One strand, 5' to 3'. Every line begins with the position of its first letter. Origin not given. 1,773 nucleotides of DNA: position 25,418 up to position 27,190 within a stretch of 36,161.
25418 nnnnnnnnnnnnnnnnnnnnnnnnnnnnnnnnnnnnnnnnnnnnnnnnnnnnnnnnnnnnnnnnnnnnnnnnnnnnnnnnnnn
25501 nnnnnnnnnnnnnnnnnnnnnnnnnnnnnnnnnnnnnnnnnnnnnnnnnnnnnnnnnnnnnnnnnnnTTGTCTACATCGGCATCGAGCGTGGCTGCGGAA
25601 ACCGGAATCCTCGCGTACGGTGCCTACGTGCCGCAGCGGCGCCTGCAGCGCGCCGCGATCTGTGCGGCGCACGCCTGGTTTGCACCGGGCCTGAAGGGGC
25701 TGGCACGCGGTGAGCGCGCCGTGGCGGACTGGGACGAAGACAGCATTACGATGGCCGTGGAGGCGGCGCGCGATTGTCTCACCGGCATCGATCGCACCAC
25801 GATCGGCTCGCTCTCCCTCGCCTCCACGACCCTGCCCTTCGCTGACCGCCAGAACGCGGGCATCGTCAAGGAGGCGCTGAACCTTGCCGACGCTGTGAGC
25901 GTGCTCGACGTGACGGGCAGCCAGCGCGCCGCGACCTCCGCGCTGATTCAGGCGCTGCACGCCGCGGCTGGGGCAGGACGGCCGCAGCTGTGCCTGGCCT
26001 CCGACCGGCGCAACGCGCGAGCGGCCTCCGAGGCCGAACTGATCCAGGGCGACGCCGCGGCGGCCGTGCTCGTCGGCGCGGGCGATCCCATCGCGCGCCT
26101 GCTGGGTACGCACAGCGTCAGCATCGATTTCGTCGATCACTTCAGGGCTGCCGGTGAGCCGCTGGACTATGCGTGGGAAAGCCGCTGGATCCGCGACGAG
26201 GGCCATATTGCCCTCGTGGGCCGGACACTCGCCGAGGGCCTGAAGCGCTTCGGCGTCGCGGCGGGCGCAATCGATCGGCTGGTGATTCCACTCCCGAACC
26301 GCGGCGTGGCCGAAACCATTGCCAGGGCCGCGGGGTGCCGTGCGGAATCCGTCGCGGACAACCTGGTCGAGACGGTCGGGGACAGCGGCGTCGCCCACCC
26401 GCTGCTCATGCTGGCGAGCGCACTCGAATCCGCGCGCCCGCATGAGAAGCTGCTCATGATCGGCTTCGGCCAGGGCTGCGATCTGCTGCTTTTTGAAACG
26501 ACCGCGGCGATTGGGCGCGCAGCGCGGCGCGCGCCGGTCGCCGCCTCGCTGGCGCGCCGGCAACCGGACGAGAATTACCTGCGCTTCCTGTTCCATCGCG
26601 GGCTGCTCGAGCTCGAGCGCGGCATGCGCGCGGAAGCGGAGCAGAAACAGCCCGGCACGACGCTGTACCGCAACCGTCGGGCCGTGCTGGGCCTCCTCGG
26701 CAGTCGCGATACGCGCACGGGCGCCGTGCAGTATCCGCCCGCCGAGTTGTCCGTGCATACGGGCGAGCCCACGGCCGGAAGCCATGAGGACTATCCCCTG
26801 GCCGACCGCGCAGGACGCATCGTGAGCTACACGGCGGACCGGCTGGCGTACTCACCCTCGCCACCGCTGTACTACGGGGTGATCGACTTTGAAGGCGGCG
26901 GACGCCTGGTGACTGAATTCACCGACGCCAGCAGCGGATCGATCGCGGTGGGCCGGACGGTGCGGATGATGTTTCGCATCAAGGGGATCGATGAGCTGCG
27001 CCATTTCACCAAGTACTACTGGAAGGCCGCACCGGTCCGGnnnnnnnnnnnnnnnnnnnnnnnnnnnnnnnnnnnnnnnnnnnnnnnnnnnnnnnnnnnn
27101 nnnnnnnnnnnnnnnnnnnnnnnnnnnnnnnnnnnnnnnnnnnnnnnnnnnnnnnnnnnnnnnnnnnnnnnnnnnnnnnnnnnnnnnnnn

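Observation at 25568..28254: Two-gene thiolase-superfamily complex with a catalytically dead HMGCS/PhlA-like scaffold fused to a cysteine-less DUF35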

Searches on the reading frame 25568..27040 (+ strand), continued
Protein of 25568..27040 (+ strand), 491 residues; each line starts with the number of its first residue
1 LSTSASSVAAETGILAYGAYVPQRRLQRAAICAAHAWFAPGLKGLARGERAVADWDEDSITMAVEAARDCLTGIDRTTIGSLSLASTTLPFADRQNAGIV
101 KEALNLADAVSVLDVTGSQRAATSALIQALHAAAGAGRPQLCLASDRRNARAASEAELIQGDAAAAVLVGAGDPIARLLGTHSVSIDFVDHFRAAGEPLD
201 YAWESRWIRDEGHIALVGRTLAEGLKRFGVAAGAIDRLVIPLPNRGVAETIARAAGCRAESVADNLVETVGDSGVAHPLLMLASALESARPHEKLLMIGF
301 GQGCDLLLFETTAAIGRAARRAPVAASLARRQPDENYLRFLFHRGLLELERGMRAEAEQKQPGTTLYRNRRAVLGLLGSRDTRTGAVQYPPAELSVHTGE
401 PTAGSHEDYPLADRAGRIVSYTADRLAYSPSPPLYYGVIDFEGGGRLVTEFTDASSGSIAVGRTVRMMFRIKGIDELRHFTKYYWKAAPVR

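Call 60: search_solved_structures(query=L001:8252-9154:+, max_evalue=1e-20)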
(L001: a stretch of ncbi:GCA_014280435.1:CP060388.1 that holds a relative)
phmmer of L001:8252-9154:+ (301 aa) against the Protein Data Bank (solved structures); distinct sequences matched with E-value up to 1e-20: 166 (the best 60 are shown).
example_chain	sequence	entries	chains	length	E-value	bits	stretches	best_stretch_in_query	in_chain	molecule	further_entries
2et6_A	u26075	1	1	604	1.6e-100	339.2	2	3-247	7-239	(3R)-hydroxyacyl-CoA dehydrogenase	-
1gz6_A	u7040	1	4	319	5.7e-58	199.6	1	3-247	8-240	ESTRADIOL 17 BETA-DEHYDROGENASE 4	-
1zbq_A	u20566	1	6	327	6.3e-57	196.2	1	3-248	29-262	17-beta-hydroxysteroid dehydrogenase 4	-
3oml_A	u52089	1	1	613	1.8e-54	188.2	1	4-204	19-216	Peroxisomal Multifunctional Enzyme Type 2, CG3415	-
3qlj_A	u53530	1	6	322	9.1e-49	169.4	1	3-251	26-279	Short chain dehydrogenase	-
7ulh_A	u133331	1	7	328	6.4e-47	163.4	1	1-266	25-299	Short chain dehydrogenase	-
7sub_A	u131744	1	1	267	6e-45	156.9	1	2-246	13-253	3-oxoacyl-reductase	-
3osu_A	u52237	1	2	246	4.4e-42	147.5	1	5-246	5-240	3-oxoacyl-[acyl-carrier-protein] reductase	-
4kzp_A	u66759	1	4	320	5e-42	147.3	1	2-270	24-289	Oxidoreductase, short chain dehydrogenase/reductase family protein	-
3sj7_A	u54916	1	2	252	6.4e-42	147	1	6-246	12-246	3-oxoacyl-(Acyl-carrier-protein) reductase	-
4dml_A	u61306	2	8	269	1.7e-40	142.3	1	2-245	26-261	3-oxoacyl-[acyl-carrier-protein] reductase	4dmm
7lg9_A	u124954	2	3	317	2.3e-40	141.9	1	2-269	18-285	3-ketoacyl-ACP reductase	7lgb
4jro_A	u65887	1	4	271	7.7e-40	140.1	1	2-246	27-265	FabG protein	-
2uvd_A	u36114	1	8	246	3.6e-39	138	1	1-246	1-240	3-OXOACYL-(ACYL-CARRIER-PROTEIN) REDUCTASE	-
4rzh_A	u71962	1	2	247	1.3e-38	136.1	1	5-246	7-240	3-oxoacyl-[acyl-carrier protein] reductase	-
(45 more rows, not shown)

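Call 61: search_solved_structures(query=L001:9159-10001:+, max_evalue=1e-10)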
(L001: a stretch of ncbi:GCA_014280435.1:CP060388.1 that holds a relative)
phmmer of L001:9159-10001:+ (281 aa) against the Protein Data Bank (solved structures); distinct sequences matched with E-value up to 1e-10: 8.
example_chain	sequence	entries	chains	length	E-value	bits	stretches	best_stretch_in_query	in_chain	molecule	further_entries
3khp_A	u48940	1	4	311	8.8e-56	192.6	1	1-263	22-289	MaoC family protein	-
3kh8_A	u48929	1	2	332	5.3e-51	176.9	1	1-274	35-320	MaoC-like dehydratase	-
1s9c_A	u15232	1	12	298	1.2e-50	175.7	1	11-281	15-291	Peroxisomal multifunctional enzyme type 2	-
7mku_A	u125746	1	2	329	3e-49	171.2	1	6-277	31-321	Enoyl-CoA hydratase 2, peroxisomal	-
3oml_A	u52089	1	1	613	1.7e-48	168.7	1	17-279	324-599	Peroxisomal Multifunctional Enzyme Type 2, CG3415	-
2cdh_S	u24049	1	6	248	1.1e-37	133.2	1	158-279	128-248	DEHYDRATASE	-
1pn2_A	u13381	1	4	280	2.7e-34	122.1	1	20-276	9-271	Peroxisomal hydratase-dehydrogenase-epimerase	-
1pn4_A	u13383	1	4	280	3.5e-33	118.4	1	20-276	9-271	Peroxisomal hydratase-dehydrogenase-epimerase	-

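Call 64: search_protein_families(library=ncbifam, proteins=[L004:12684-13847:+, L001:13952-15616:+, L001:15616-16764:+, L001:12733-13947:+, L001:16784-17623:+, L001:8252-9154:+, L001:9159-10001:+], max_evalue=1e-10)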
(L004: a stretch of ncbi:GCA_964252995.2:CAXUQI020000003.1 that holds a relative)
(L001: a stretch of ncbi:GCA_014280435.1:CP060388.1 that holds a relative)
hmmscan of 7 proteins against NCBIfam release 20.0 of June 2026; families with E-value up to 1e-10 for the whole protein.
L004:12684-13847:+ (388 aa): 22 families
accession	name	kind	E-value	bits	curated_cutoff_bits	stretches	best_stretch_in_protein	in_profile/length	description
NF042972.1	AcrlCoAredClosAcrC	equivalog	3.4e-93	312.3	640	1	17-383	15-378/378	acryloyl-CoA reductase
NF058590.1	AcCoDHFadEBacil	equivalog_domain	5.3e-82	276.2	600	1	18-383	32-412/586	acyl-CoA dehydrogenase FadE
NF043006.1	CyhCrbnylCoADH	equivalog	7.5e-80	268.7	650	1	14-384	11-378/380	cyclohexane-1-carbonyl-CoA dehydrogenase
NF042439.1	SulpropCoADesulf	equivalog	1.4e-72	244.6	600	1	19-383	5-372/379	3-sulfinopropanoyl-CoA desulfinase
NF045552.1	GlutCoADH_Des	equivalog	6.7e-61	206.6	470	1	16-380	14-378/387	glutaryl-CoA dehydrogenase Acd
NF045652.1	ProlPCPDhRedW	equivalog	1e-60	205.6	650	1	15-381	8-373/376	L-prolyl-[peptidyl-carrier protein] dehydrogenase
NF008997.0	PRK12341.1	equivalog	2e-59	201.6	537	1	32-385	31-380/382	acyl-CoA dehydrogenase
NF053553.1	prodigi_MBC_PigA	equivalog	5.3e-55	187.1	500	1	14-381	12-379/381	prodigiosin MBC biosynthesis dehydrogenase PigA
TIGR03207.1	cyc_hxne_CoA_dh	equivalog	5.3e-52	176.8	575.35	1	13-380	7-370/372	cyclohexanecarboxyl-CoA dehydrogenase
NF052270.1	Staph_DH_FadE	equivalog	5.2e-51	173.6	600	1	14-381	28-393/400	acyl-CoA dehydrogenase FadE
NF002885.1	PRK03354.1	equivalog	4.1e-46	157.7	540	1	38-384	37-376/378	crotonobetainyl-CoA dehydrogenase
NF007000.1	PRK09463.1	subfamily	4.4e-37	127.8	600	1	36-348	71-399/726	acyl-CoA dehydrogenase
NF049984.1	Rv1679_FadE16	equivalog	1.2e-30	107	600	1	32-380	18-364/371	Rv1679 family acyl-CoA dehydrogenase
NF009586.0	PRK13026.1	subfamily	1.8e-30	105.9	608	1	36-346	106-432/777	acyl-CoA dehydrogenase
TIGR04022.1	sulfur_SfnB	equivalog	6.6e-28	97.7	430.9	1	35-365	30-364/391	SfnB family sulfur acquisition oxidoreductase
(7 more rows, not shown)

L001:13952-15616:+ (555 aa): 18 families
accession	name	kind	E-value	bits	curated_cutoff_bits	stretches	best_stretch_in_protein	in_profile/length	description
NF042972.1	AcrlCoAredClosAcrC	equivalog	3.3e-64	216.9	640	1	172-548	11-377/378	acryloyl-CoA reductase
NF045552.1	GlutCoADH_Des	equivalog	6.6e-55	186.9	470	1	172-548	11-380/387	glutaryl-CoA dehydrogenase Acd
NF042439.1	SulpropCoADesulf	equivalog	1.9e-54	184.8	600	1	176-550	3-373/379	3-sulfinopropanoyl-CoA desulfinase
NF043006.1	CyhCrbnylCoADH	equivalog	1e-49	169.5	650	1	177-549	15-377/380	cyclohexane-1-carbonyl-CoA dehydrogenase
NF058590.1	AcCoDHFadEBacil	equivalog_domain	6.7e-47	160.3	600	1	175-550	30-413/586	acyl-CoA dehydrogenase FadE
NF008997.0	PRK12341.1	equivalog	4.9e-45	154.2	537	1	196-548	35-377/382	acyl-CoA dehydrogenase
NF045652.1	ProlPCPDhRedW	equivalog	5.7e-42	143.9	650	1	208-547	41-373/376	L-prolyl-[peptidyl-carrier protein] dehydrogenase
TIGR03207.1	cyc_hxne_CoA_dh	equivalog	1.6e-38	132.4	575.35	1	173-545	8-369/372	cyclohexanecarboxyl-CoA dehydrogenase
NF053553.1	prodigi_MBC_PigA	equivalog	1.1e-35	123.5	500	1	177-547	16-379/381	prodigiosin MBC biosynthesis dehydrogenase PigA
NF052270.1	Staph_DH_FadE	equivalog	3.9e-34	118.1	600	1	259-547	117-393/400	acyl-CoA dehydrogenase FadE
NF002885.1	PRK03354.1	equivalog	4.5e-34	118.1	540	1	197-548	36-374/378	crotonobetainyl-CoA dehydrogenase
TIGR03203.1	pimD_small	equivalog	6.5e-20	71.6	652.7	1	205-522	44-351/378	pimeloyl-CoA dehydrogenase small subunit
NF049984.1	Rv1679_FadE16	equivalog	1e-18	67.8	600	1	196-538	22-356/371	Rv1679 family acyl-CoA dehydrogenase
NF007000.1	PRK09463.1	subfamily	9.8e-18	63.8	600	0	184-305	57-182/726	acyl-CoA dehydrogenase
TIGR03204.1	pimC_large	equivalog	1.9e-16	59.9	623.85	1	220-548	62-393/395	pimeloyl-CoA dehydrogenase large subunit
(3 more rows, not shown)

L001:15616-16764:+ (383 aa): 19 families
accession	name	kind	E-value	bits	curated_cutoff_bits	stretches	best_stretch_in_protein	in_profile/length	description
NF042972.1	AcrlCoAredClosAcrC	equivalog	3.3e-68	230.1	640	1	2-357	6-357/378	acryloyl-CoA reductase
NF045552.1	GlutCoADH_Des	equivalog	1.2e-62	212.4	470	1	9-382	13-385/387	glutaryl-CoA dehydrogenase Acd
NF008997.0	PRK12341.1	equivalog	2.7e-56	191.3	537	1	8-373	12-372/382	acyl-CoA dehydrogenase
NF042439.1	SulpropCoADesulf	equivalog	8.5e-56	189.3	600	1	26-378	18-372/379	3-sulfinopropanoyl-CoA desulfinase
NF058590.1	AcCoDHFadEBacil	equivalog_domain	8.9e-52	176.4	600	1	43-359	64-393/586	acyl-CoA dehydrogenase FadE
NF043006.1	CyhCrbnylCoADH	equivalog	1.2e-50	172.6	650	1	32-361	35-360/380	cyclohexane-1-carbonyl-CoA dehydrogenase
TIGR03207.1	cyc_hxne_CoA_dh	equivalog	8.9e-49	166.2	575.35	1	6-368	6-363/372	cyclohexanecarboxyl-CoA dehydrogenase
NF002885.1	PRK03354.1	equivalog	1.6e-48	165.7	540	1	22-366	27-363/378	crotonobetainyl-CoA dehydrogenase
NF045652.1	ProlPCPDhRedW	equivalog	4.6e-47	160.6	650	1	42-343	41-341/376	L-prolyl-[peptidyl-carrier protein] dehydrogenase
NF053553.1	prodigi_MBC_PigA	equivalog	2.8e-44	151.8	500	1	32-352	36-355/381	prodigiosin MBC biosynthesis dehydrogenase PigA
TIGR03204.1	pimC_large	equivalog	2.9e-39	135.1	623.85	1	36-351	44-351/395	pimeloyl-CoA dehydrogenase large subunit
TIGR03203.1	pimD_small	equivalog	6.8e-27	94.5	652.7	1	52-354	57-354/378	pimeloyl-CoA dehydrogenase small subunit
NF007000.1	PRK09463.1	subfamily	1.9e-24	86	600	1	9-343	52-399/726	acyl-CoA dehydrogenase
NF052270.1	Staph_DH_FadE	equivalog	3.2e-24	85.4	600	1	90-354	115-371/400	acyl-CoA dehydrogenase FadE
NF050027.1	acylCoADhIpdE2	equivalog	6.8e-22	78.4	450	1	242-353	181-287/311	acyl-CoA dehydrogenase IpdE2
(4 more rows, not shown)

L001:12733-13947:+ (405 aa): 6 families
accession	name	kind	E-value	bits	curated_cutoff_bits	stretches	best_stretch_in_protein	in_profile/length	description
TIGR04253.1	mesacon_CoA_iso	equivalog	3.9e-133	444.4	725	1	5-404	3-402/403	2-methylfumaryl-CoA isomerase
NF052585.1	SucGlutTfsCaiB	equivalog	4.4e-36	124.3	750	1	5-385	8-388/394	succinate--glutarate CoA-transferase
NF041294.1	Scnl_mescCoAtase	equivalog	3.5e-29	102.1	700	1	5-382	4-380/381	succinyl-CoA:mesaconate CoA-transferase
NF003809.0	PRK05398.1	subfamily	4.6e-27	94.6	442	1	3-200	3-204/416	formyl-CoA transferase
TIGR03253.1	oxalate_frc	equivalog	1.1e-24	87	504.2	1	5-402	4-416/416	formyl-CoA transferase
NF008511.0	PRK11430.1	equivalog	4.6e-11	42.5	522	1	8-334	13-333/381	CoA:oxalate CoA-transferase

L001:16784-17623:+ (280 aa): 0 families

L001:8252-9154:+ (301 aa): 181 families (the best 25 are shown)
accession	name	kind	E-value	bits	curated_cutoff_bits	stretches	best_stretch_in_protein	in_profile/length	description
NF005861.0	PRK07791.1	subfamily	9.4e-82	274.7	373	1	2-278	4-284/300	SDR family oxidoreductase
NF005862.0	PRK07792.1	equivalog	1.3e-64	218.3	414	1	2-278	11-284/307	3-oxoacyl-ACP reductase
NF004198.0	PRK05653.1-3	equivalog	8.9e-54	182.5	296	1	2-246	5-242/248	3-oxoacyl-ACP reductase FabG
TIGR01830.1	3oxo_ACP_reduc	equivalog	5.1e-52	176.9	297.75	1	8-246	2-234/239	3-oxoacyl-[acyl-carrier-protein] reductase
NF009466.0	PRK12826.1-2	subfamily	3.5e-49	167.5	222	1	4-248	3-242/248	3-oxoacyl-ACP reductase FabG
TIGR03971.1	SDR_subfam_1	subfamily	1.4e-46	159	300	1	2-246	1-264/271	mycofactocin-coupled SDR family oxidoreductase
NF004791.0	PRK06138.1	equivalog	2e-45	155.1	312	1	2-246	3-245/252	SDR family oxidoreductase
NF004197.0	PRK05653.1-1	equivalog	2.7e-43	148.4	332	1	2-246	5-242/249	3-oxoacyl-ACP reductase FabG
NF053807.1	RhamDHLra1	equivalog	5.7e-43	147.4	400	1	1-244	1-241/252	L-rhamnose 1-dehydrogenase Lra1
NF009546.0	PRK12935.1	equivalog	1.3e-42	146.1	418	1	2-236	4-232/247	acetoacetyl-CoA reductase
NF005559.1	PRK07231.1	subfamily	2.2e-42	145.3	215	1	2-246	2-243/249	glucose 1-dehydrogenase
NF006110.0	PRK08261.1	equivalog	2.6e-42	145.3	410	1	2-248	212-448/454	3-oxoacyl-ACP reductase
NF004200.0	PRK05653.1-5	equivalog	3.2e-42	144.7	273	1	5-246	3-237/242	3-oxoacyl-ACP reductase FabG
NF009093.0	PRK12429.1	subfamily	4e-42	144.3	258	1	1-246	2-252/259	3-hydroxybutyrate dehydrogenase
NF009464.0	PRK12824.1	subfamily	4.4e-42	144.4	269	1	5-246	3-238/245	3-oxoacyl-ACP reductase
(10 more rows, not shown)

L001:9159-10001:+ (281 aa): 0 families

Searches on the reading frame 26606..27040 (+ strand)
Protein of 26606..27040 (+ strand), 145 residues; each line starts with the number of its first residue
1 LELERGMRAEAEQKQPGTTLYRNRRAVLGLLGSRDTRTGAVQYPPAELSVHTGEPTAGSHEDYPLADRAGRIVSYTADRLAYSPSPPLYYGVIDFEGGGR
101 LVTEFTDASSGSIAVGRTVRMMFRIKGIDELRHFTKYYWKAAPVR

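Call 41: search_solved_structures(query=window:26606-27040:+, max_evalue=10, show_alignments=4)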
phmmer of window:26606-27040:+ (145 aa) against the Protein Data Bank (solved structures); distinct sequences matched with E-value up to 10: 0.

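Call 51: predict_structure(alignment_id=A2)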
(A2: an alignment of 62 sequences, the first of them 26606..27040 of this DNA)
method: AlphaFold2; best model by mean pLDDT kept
length: 145 residues; sequences in the alignment: 62
mean_pLDDT: 73.1   pTM: 0.68
mean pLDDT of the five models: 73.1, 57.9, 57.0, 53.3, 52.1
residues with pLDDT >= 90: 26; 70-90: 61; 50-70: 32; < 50: 26
segments of 3 or more residues with pLDDT < 50: 1-22, 81-84
pLDDT, mean of each block of 10 residues (from residue 1): 40 41 62 86 72 71 90 83 59 91 85 91 74 71 88
secondary structure, 60 per line:
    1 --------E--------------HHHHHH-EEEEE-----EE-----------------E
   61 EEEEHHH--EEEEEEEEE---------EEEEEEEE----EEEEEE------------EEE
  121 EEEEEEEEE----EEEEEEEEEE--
elements in order: H24-29 E31-35 E60-64 E70-78 E88-95 E100-105 E118-129 E134-143

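Call 53: fold_search(model_id=the predicted structure, library=pdb)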
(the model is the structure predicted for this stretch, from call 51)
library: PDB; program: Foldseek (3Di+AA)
matches with E <= 10: 778; with E <= 0.001: 20
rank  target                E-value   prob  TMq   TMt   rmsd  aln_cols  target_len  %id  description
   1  9skh_E                4.4e-08  1.00  0.68  0.68   5.5       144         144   18  Biocatalytic Regioselective C-Formylation of Resorcinol Derivatives (released 2026-02-18)
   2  6esq_F                8.2e-08  1.00  0.68  0.75   3.1       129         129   21  Structure of the acetoacetyl-CoA thiolase/HMG-CoA synthase complex from Methanothermococcus thermolithotrophicus soake (released 2018-03-14)
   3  6esq_G                1.1e-07  1.00  0.68  0.76   3.2       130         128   21  Structure of the acetoacetyl-CoA thiolase/HMG-CoA synthase complex from Methanothermococcus thermolithotrophicus soake (released 2018-03-14)
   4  5m3k_E                1.5e-07  1.00  0.68  0.68   5.2       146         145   20  A multi-component acyltransferase PhlABC from Pseudomonas protegens (released 2017-12-20)
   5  5m3k_B                1.9e-07  1.00  0.68  0.68   5.2       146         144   20  A multi-component acyltransferase PhlABC from Pseudomonas protegens (released 2017-12-20)
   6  6esq_E                2.0e-07  1.00  0.65  0.74   3.3       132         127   21  Structure of the acetoacetyl-CoA thiolase/HMG-CoA synthase complex from Methanothermococcus thermolithotrophicus soake (released 2018-03-14)
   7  9vbo_G                3.7e-07  1.00  0.69  0.68   4.9       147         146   20  Cryo-EM structure of the multi-component acyltransferase complex MucABC from Streptococcus macacae at a stoichiometric (released 2026-02-11)
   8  9vbt_G                4.1e-07  1.00  0.68  0.70   5.0       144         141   20  Cryo-EM structure of the multi-component acyltransferase complex MucABC from Streptococcus macacae at a stoichiometric (released 2026-02-11)
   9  9vbt_L                5.5e-07  1.00  0.67  0.70   5.0       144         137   19  Cryo-EM structure of the multi-component acyltransferase complex MucABC from Streptococcus macacae at a stoichiometric (released 2026-02-11)
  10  9vbt_K                1.3e-06  1.00  0.67  0.69   5.1       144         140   19  Cryo-EM structure of the multi-component acyltransferase complex MucABC from Streptococcus macacae at a stoichiometric (released 2026-02-11)
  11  7pxp_E                6.4e-06  1.00  0.56  0.61   4.0       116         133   13  Benzoylsuccinyl-CoA thiolase (released 2022-04-06)
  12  7pxp_A                7.1e-06  1.00  0.56  0.61   4.0       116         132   13  Benzoylsuccinyl-CoA thiolase (released 2022-04-06)
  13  9myr_B                1.7e-05  1.00  0.66  0.68   4.0       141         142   18  Sal-Shy(DUF35) aldolase from Comamonas testosteroni (released 2025-10-08)
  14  6ok1_B                2.4e-05  1.00  0.58  0.63   3.5       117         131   18  Ltp2-ChsH2(DUF35) aldolase (released 2019-06-26)
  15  7pxp_B                2.6e-05  1.00  0.57  0.62   3.9       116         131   13  Benzoylsuccinyl-CoA thiolase (released 2022-04-06)
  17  6htj_A                3.6e-05  1.00  0.58  0.69   2.9       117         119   20  Crystal structure of the translation recovery factor Trf from Sulfolobus solfataricus (released 2019-10-16)
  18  6htj_B                5.3e-05  1.00  0.58  0.70   3.4       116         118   19  Crystal structure of the translation recovery factor Trf from Sulfolobus solfataricus (released 2019-10-16)
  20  3irb_B                5.6e-04  1.00  0.50  0.53   4.8       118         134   15  Crystal structure of protein with unknown function from DUF35 family (13815350) from SULFOLOBUS SOLFATARICUS at 1.80 A (released 2009-09-01)
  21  3irb_A                2.0e-03  1.00  0.50  0.53   4.8       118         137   15  Crystal structure of protein with unknown function from DUF35 family (13815350) from SULFOLOBUS SOLFATARICUS at 1.80 A (released 2009-09-01)
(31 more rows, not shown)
